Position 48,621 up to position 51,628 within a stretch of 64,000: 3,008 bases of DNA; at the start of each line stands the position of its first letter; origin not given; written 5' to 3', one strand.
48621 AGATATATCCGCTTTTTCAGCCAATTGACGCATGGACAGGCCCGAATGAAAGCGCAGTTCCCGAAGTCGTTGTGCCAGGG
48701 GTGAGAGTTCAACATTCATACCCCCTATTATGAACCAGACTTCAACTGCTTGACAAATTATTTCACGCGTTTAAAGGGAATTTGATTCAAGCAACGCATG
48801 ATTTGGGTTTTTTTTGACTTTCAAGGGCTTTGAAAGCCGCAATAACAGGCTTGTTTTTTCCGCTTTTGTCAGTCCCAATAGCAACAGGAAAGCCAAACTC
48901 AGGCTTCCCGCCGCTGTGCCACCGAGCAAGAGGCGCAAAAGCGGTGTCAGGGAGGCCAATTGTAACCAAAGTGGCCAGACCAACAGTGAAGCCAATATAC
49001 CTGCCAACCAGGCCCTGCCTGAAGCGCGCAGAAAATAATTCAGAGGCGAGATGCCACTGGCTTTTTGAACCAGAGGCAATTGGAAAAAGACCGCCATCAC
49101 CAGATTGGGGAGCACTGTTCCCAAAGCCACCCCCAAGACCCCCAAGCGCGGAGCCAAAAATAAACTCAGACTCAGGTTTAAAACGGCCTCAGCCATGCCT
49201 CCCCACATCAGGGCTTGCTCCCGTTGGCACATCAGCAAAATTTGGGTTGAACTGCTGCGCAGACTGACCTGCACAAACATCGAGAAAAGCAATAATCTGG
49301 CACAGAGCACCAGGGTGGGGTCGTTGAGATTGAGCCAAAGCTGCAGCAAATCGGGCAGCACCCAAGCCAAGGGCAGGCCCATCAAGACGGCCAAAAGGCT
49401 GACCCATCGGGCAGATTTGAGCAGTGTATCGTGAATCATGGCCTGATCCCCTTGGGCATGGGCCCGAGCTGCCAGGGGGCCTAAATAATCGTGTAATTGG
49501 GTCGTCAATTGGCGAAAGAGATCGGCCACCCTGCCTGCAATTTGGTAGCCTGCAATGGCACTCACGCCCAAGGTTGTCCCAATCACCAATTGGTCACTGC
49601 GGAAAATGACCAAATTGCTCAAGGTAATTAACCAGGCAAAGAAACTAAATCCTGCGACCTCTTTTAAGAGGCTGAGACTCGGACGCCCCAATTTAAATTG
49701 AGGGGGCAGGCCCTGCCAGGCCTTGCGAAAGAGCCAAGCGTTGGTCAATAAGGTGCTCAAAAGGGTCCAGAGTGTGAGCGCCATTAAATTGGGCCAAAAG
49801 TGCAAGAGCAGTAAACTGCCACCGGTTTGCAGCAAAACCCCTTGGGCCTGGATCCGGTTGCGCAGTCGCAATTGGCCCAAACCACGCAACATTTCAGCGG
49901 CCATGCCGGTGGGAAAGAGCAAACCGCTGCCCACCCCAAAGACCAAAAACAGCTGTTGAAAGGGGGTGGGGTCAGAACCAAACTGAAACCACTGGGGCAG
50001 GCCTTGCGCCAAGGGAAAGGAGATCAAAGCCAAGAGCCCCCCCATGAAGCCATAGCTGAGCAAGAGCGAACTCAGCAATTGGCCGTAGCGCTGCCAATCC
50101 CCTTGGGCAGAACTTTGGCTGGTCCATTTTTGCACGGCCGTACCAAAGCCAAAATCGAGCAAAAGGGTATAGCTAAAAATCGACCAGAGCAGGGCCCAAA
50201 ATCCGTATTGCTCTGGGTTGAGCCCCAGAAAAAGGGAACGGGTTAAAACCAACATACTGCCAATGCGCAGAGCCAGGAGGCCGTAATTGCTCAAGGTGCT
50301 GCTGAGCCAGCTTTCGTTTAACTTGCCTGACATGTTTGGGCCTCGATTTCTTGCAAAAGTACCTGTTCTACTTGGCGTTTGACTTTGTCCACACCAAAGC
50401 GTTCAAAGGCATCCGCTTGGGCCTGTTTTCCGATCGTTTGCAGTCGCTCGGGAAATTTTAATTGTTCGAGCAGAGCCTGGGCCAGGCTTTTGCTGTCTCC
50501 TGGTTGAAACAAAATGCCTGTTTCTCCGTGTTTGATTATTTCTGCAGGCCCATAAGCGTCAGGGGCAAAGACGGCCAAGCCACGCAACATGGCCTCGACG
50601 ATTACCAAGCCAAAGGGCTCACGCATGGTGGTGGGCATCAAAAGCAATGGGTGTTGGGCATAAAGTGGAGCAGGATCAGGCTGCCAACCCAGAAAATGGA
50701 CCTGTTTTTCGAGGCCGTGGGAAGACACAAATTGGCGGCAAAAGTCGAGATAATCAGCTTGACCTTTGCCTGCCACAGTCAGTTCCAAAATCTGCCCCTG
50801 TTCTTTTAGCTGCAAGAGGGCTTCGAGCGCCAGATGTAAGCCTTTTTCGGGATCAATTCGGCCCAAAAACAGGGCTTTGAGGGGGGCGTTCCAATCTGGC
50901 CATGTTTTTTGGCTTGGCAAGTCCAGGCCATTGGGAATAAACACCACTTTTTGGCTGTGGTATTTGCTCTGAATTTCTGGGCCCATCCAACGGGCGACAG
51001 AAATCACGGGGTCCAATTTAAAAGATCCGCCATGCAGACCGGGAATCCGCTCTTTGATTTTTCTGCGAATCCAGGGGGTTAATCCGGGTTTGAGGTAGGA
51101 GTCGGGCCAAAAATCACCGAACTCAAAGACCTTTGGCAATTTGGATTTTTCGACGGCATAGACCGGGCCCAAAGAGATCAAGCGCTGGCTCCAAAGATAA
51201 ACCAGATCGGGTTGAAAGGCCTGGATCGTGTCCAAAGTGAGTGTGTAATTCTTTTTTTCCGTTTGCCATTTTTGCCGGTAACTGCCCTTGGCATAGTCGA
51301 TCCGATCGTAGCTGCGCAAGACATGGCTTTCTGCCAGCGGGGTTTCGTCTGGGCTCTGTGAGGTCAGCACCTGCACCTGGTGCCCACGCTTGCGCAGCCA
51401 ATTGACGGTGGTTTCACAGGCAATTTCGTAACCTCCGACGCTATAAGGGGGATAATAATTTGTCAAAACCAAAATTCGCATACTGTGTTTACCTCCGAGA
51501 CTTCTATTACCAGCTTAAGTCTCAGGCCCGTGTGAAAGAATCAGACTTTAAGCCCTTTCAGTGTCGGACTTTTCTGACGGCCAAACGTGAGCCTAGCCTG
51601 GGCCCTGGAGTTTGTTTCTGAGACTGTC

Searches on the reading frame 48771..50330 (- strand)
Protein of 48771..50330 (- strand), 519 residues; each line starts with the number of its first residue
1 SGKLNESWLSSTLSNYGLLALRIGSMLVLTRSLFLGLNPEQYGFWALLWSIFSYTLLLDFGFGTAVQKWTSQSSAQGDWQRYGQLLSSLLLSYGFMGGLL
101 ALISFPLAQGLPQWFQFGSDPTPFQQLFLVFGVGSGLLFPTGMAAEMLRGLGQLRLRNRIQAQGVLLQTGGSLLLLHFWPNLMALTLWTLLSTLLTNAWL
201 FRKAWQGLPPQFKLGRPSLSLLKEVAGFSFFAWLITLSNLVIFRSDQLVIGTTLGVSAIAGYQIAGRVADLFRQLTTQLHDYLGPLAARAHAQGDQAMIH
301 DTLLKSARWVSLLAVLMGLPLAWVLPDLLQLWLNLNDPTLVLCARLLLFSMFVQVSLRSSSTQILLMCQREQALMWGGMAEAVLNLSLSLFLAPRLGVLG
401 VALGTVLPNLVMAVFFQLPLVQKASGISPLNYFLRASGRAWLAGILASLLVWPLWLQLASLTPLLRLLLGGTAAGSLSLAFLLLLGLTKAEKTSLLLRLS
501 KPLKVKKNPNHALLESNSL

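Call 13: search_protein_families(library=pfam, proteins=[window:48771-50330:-], max_evalue=0.001)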
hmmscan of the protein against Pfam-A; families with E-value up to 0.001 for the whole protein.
window:48771-50330:- (519 aa): 2 families
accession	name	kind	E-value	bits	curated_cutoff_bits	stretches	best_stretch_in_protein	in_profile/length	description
PF13440.11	Polysacc_synt_3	-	9.1e-09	35.4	23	1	37-317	6-268/293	Polysaccharide biosynthesis protein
PF01554.23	MatE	-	6.2e-05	23.2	24.9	0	46-155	32-142/161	MatE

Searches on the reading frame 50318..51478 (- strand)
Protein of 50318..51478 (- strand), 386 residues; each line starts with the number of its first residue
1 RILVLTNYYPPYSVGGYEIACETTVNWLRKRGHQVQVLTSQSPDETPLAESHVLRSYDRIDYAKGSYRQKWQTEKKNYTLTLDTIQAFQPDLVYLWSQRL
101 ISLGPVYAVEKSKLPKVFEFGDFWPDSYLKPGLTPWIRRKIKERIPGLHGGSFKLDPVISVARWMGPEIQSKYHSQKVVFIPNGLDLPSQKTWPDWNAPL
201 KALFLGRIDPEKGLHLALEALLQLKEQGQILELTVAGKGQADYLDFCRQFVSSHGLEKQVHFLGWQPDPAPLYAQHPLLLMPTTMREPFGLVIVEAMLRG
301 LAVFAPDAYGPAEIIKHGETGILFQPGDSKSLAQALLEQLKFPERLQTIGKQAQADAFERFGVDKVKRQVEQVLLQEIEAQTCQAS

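Call 13: search_protein_families(library=pfam, proteins=[window:50318-51478:-], max_evalue=0.001)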
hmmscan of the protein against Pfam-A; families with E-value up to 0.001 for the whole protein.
window:50318-51478:- (386 aa): 5 families
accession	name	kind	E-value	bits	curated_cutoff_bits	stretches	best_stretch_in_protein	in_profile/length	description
PF00534.26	Glycos_transf_1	-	4.3e-33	114.7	26.4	1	201-354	17-170/172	Glycosyl transferases group 1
PF13692.12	Glyco_trans_1_4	-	3.4e-29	102.4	27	1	202-340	4-140/142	Glycosyl transferases group 1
PF13439.12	Glyco_transf_4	-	3e-11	44.1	28.5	1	14-187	1-168/170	Glycosyltransferase Family 4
PF20706.3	GT4-conflict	-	1.9e-10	40.8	26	1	162-317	158-322/385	Family 4 Glycosyltransferase in conflict systems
PF13579.12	Glyco_trans_4_4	-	4e-05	24.4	29.7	1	15-184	1-158/158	Glycosyl transferase 4-like domain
